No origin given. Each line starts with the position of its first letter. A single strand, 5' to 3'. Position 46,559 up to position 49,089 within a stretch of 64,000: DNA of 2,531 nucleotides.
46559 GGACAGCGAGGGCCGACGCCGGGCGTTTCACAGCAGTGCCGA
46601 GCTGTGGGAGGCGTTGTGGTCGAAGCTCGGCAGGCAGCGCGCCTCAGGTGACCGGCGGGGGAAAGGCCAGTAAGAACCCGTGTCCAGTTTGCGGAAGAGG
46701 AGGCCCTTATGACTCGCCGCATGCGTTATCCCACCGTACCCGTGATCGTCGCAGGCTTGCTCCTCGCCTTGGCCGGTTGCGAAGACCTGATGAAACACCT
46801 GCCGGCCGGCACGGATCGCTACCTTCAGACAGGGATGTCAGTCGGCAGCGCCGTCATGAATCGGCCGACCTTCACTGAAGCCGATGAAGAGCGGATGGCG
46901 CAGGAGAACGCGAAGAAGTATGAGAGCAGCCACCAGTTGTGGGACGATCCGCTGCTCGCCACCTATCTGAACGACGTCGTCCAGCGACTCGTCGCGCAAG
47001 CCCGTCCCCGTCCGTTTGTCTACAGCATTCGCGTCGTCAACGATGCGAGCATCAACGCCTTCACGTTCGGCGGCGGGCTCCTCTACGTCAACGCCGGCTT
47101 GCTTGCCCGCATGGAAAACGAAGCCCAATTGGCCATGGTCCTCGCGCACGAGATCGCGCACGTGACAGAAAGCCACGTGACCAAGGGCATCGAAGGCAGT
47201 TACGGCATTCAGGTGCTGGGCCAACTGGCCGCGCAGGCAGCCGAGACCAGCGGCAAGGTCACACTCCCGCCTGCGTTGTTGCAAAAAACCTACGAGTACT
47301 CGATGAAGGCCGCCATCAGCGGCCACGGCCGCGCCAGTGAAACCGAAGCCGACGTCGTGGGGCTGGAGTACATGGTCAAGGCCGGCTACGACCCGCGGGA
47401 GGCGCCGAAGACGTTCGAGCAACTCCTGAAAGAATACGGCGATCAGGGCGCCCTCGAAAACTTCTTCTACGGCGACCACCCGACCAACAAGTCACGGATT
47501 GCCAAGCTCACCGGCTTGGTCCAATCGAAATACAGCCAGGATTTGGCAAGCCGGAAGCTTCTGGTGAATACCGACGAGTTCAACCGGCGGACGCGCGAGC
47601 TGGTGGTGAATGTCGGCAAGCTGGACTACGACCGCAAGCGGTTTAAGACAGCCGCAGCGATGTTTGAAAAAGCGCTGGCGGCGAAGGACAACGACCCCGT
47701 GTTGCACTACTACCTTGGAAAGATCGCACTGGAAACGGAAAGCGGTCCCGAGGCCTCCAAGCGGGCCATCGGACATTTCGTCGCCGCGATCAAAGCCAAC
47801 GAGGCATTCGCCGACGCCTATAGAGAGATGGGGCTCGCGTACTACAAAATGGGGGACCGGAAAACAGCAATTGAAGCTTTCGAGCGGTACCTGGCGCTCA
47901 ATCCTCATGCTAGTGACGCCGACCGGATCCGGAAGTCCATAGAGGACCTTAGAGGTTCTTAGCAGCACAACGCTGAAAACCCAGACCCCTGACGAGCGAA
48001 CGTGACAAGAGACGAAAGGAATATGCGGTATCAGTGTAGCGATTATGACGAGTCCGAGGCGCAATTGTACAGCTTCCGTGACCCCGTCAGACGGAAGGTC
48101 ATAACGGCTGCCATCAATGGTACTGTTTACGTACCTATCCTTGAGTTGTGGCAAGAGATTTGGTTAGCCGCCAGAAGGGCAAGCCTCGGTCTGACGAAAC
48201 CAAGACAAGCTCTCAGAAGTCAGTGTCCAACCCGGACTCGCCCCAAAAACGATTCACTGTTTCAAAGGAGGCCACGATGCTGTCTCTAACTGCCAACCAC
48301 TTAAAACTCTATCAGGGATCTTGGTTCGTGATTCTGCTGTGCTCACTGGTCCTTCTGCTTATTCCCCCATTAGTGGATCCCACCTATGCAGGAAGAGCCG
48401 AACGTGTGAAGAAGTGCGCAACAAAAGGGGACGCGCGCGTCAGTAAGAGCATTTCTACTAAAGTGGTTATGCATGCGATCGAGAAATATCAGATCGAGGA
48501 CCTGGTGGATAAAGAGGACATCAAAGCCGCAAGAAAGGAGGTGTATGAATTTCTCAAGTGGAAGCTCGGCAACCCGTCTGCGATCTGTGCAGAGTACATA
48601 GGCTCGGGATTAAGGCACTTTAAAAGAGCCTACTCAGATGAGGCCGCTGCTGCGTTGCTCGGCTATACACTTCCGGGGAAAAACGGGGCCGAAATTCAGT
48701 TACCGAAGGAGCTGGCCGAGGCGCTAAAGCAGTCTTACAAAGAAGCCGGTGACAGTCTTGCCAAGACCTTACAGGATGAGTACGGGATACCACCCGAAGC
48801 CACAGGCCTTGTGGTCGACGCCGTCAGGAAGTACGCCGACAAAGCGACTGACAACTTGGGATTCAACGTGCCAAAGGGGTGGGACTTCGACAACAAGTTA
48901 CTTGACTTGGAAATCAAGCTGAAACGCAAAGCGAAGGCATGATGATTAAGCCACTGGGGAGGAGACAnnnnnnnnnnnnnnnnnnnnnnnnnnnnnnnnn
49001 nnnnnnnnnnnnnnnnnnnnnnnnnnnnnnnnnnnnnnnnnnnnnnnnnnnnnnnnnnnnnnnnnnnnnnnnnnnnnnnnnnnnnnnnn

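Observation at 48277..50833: Tandem triplication of an uncharacterised secreted protein family with a conserved Cys pair and acid-then-base tails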

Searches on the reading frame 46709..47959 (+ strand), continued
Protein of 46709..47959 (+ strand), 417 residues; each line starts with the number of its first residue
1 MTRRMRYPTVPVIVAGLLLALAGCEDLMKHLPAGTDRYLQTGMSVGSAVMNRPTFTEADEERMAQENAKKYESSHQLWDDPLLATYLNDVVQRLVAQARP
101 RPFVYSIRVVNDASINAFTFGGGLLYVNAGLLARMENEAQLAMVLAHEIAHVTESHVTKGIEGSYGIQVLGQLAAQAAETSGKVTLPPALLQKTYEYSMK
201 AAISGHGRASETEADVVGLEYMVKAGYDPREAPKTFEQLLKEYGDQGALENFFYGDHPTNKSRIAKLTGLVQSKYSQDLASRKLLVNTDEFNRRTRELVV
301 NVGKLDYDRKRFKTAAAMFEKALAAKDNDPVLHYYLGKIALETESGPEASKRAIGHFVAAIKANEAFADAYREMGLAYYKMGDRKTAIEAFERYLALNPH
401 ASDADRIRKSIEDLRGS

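Call 51: find_encoding_contigs(protein=P0146, flank=10000, max_places=2)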
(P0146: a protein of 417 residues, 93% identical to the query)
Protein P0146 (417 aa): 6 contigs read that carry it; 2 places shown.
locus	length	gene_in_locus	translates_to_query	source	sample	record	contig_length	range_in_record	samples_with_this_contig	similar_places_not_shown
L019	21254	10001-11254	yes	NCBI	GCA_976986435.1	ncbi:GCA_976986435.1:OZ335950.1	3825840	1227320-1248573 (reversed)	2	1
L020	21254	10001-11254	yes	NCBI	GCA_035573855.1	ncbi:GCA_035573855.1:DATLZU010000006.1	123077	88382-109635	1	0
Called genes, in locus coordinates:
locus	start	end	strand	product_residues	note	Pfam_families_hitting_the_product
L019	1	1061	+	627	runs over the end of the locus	PF00488:MutS_V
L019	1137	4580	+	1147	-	PF07690:MFS_1, PF05977:MFS_3, PF07690:MFS_1 (weak), PF01553:Acyltransferase, PF00501:AMP-binding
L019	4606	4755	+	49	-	-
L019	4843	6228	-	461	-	PF03349:Toluene_X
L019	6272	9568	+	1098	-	PF25873:WHD_MalT, PF03704:BTAD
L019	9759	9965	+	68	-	-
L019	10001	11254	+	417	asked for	PF01435:Peptidase_M48, PF13428:TPR_14 (faint), PF13432:TPR_16 (faint), PF07719:TPR_2 (faint), PF13414:TPR_11 (faint), PF21033:RMD1-3 (faint), PF13371:TPR_9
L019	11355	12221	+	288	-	-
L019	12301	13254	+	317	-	-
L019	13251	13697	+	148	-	-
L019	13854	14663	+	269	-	-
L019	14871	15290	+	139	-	PF11220:DUF3015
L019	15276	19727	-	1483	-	PF00270:DEAD, PF04851:ResIII, PF00271:Helicase_C, PF19306:WHD_Lhr, PF08494:DEAD_assoc, PF23235:WHD_3rd_Lhr, PF23234:WHD_4th_Lhr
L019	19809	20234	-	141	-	-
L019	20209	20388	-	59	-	-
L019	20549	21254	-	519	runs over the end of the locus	PF02517:Rce1-like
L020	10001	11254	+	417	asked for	PF01435:Peptidase_M48, PF13428:TPR_14 (faint), PF13432:TPR_16 (faint), PF07719:TPR_2 (faint), PF13414:TPR_11 (faint), PF21033:RMD1-3 (faint), PF13371:TPR_9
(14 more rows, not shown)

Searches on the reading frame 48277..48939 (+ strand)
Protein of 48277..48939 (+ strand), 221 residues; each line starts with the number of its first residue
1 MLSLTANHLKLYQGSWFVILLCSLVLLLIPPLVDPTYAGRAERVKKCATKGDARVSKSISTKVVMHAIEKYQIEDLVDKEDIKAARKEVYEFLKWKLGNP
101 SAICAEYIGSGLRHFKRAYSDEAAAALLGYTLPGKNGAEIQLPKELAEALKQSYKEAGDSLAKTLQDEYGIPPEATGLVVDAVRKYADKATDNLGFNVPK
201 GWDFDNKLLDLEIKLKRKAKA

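Call 4: search_protein_families(library=pfam, proteins=[window:48277-48939:+], max_evalue=1)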
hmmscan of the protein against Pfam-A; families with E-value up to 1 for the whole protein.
window:48277-48939:+ (221 aa): 1 family
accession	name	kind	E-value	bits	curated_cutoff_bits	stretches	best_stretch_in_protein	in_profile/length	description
PF02514.21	CobN-Mg_chel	-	0.13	10.4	24.5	1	52-188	518-654/1090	CobN/Magnesium Chelatase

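Call 6: search_protein_families(library=ncbifam, proteins=[window:48277-48939:+], max_evalue=1)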
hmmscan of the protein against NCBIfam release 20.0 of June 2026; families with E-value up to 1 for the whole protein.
window:48277-48939:+ (221 aa): 2 families
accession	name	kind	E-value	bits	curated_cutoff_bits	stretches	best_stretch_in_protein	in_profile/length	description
NF001557.0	PRK00378.1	equivalog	0.1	11.8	341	1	55-98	192-235/334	nucleoid-associated protein YejK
NF040999.1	pilin_ComGC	equivalog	0.14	12.3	75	1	18-91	12-81/84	competence type IV pilus major pilin ComGC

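Call 22: search_protein_families(library=padloc, proteins=[window:48277-48939:+], max_evalue=0.1)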
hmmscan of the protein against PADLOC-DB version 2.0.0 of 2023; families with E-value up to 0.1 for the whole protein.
window:48277-48939:+ (221 aa): 0 families

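Call 58: search_protein_families(library=pfam, alignment_id=A3, max_evalue=1)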
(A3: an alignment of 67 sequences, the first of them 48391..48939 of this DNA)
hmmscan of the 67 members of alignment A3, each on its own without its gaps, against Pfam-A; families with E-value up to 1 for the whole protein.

A. member 1, window:48391-48939:+ (183 aa): 1 family
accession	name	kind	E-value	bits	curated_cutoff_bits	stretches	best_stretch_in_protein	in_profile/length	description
PF02514.21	CobN-Mg_chel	-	0.086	11.1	24.5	1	14-150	518-654/1090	CobN/Magnesium Chelatase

B. families by the number of members that match (of 67 scanned): 38 families (the first 25 are shown)
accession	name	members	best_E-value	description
PF03152.21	UFD1_N1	3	0.013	Ubiquitin fusion degradation protein UFD1, N-terminal subdomain 1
PF18037.7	Ubiquitin_5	2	0.0026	Ubiquitin-like domain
PF25593.1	GldD_lipo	2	0.019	Gliding motility lipoprotein GldD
PF01152.27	Bac_globin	2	0.041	Bacterial-like globin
PF06662.19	C5-epim_C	1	0.0013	D-glucuronyl C5-epimerase C-terminus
PF02436.23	PYC_OADA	1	0.0075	Conserved carboxylase domain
PF05757.16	PsbQ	1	0.016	Oxygen evolving enhancer protein 3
PF04912.19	Dynamitin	1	0.025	Dynamitin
PF20683.2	DUF6819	1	0.027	Domain of unknown function (DUF6819)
PF25238.1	OGFOD2-like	1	0.03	OGFOD2-like domain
PF21830.1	DUF6890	1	0.031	Family of unknown function (DUF6890)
PF01765.24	RRF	1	0.037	Ribosome recycling factor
PF16940.10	Tic110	1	0.039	Chloroplast envelope transporter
PF13062.12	DUF3924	1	0.042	Protein of unknown function (DUF3924)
PF24896.1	Receiver_CRE1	1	0.042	AHK4/CRE1/WOL first receiver domain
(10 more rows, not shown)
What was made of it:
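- Tried and rejected: A Pfam scan of 67 members for recurrent weak hits gave nothing (call 58).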

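Call 63: predict_structure(alignment_id=A3)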
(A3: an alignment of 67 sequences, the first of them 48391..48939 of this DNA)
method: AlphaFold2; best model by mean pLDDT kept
length: 183 residues; sequences in the alignment: 67
mean_pLDDT: 93.3   pTM: 0.84
mean pLDDT of the five models: 93.3, 93.3, 92.4, 89.0, 88.3
residues with pLDDT >= 90: 129; 70-90: 54; 50-70: 0; < 50: 0
segments of 3 or more residues with pLDDT < 50: none
pLDDT, mean of each block of 10 residues (from residue 1): 97 98 99 98 98 97 98 98 98 92 89 83 90 92 86 86 90 91 87
secondary structure, 60 per line:
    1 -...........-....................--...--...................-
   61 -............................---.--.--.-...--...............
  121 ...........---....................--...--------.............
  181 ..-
elements in order: H2-12 H14-33 H41-59 H62-89 E101-103 H106-131 H135-154 E157-159 H168-182
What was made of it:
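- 48277..48942 (+): P1, the short-type paralog (221 aa). It has a signal peptide and the helical core, and ends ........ with no acid/base tail. AF2 model of the mature protein has pLDDT 93.3 and pTM 0.84 (call 63).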

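Call 66: fold_search(model_id=the predicted structure, library=pdb)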
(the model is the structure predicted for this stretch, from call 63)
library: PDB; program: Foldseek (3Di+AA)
matches with E <= 10: 168; with E <= 0.001: 0
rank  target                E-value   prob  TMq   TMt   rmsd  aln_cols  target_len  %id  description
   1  7sss_E                1.1e+00  0.11  0.21  0.21  19.0       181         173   14  Structure of the NADH-bound human COQ7:COQ9 complex by single-particle electron cryo-microscopy (released 2022-11-02)
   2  6e7e                  1.2e+00  0.06  0.13  0.14  21.2       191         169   12  High resolution crystal structure of IncA soluble domain (released 2019-07-10)
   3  8fbi                  1.4e+00  0.09  0.21  0.15  14.7       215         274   14  Improving the secretion of designed protein assemblies through negative design of cryptic transmembrane domains (released 2023-03-22)
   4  7ej8_R                1.4e+00  0.05  0.13  0.11  15.8       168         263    8  Structure of the alpha2A-adrenergic receptor GoA signaling complex bound to brimonidine (released 2022-04-13)
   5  8iuk_R                1.6e+00  0.05  0.17  0.12  17.4       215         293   10  Cryo-EM structure of the PGF2-alpha-bound human PTGFR-Gq complex (released 2023-07-12)
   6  6g79_S                1.7e+00  0.06  0.18  0.14  16.0       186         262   12  Coupling specificity of heterotrimeric Go to the serotonin 5-HT1B receptor (released 2018-06-20)
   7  7xtb_R                1.9e+00  0.05  0.16  0.12  15.9       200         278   10  Serotonin 6 (5-HT6) receptor-Gs-Nb35 complex (released 2022-07-27)
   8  7x2c_F                2.0e+00  0.09  0.20  0.14  14.8       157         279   10  Cryo-EM structure of the fenoldopam-bound D1 dopamine receptor and mini-Gs complex (released 2022-06-29)
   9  2gs4_A                2.1e+00  0.08  0.20  0.22  15.5       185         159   14  The crystal structure of the E.coli stress protein YciF. (released 2006-10-17)
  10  5xfs_B                2.1e+00  0.06  0.17  0.16  21.1       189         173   13  Crystal structure of PE8-PPE15 in complex with EspG5 from M. tuberculosis (released 2017-08-30)
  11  6pwc_R                2.1e+00  0.04  0.14  0.10  18.1       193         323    6  A complex structure of arrestin-2 bound to neurotensin receptor 1 (released 2019-12-04)
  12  6z0c_B                2.5e+00  0.03  0.16  0.16  19.0       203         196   12  Structure of in silico modelled artificial Maquette-3 protein (released 2021-03-17)
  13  7s8m_R                2.6e+00  0.06  0.20  0.16  15.1       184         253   11  CryoEM structure of Gi-coupled MRGPRX2 with peptide agonist Cortistatin-14 (released 2021-11-17)
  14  7eja_R                2.6e+00  0.03  0.15  0.12  16.1       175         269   10  Structure of the alpha2A-adrenergic receptor GoA signaling complex bound to dexmedetomidine (released 2022-04-13)
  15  9plo_R                2.8e+00  0.04  0.16  0.12  15.2       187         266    8  Structure of alpha2a adrenergic receptor in complex with Go heterotrimer, scFv16, and N-(5-methylnaphthalen-1-yl)pyrid (released 2025-07-30)
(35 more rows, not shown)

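Call 70: find_homologous_proteins(query=A3, max_evalue=0.001)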
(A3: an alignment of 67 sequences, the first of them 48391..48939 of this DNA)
Query A3 (67 sequences) (183 aa, profile of the alignment): 38 proteins with E <= 0.001 among 8000 candidates.
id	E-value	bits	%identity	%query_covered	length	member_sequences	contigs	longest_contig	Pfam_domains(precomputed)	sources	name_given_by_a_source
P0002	6.0e-90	319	52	99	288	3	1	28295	-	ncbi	-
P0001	1.6e-89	318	52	98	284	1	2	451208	-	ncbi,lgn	-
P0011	3.2e-89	317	51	98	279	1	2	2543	-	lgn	-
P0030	1.1e-86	309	56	98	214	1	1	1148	-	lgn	-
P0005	1.5e-86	308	54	98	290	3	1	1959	-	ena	-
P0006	2.3e-86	308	51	98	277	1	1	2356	-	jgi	jgi:hypothetical protein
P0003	4.8e-86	306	51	98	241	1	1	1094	-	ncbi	ncbi:MAG: hypothetical protein ACRD98_12120, partial [Nitrososphaera sp.]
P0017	3.8e-85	304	49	98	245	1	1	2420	-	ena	-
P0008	9.9e-85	302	49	99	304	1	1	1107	-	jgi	jgi:hypothetical protein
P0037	3.8e-84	300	51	98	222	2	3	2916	-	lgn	-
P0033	6.0e-84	300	74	99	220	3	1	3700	-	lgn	-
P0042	1.7e-83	298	52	98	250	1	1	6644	-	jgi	jgi:hypothetical protein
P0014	3.3e-83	297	50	98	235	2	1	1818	-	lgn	-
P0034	9.2e-83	296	51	98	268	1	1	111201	-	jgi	jgi:hypothetical protein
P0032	7.8e-82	293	56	98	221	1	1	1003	-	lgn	-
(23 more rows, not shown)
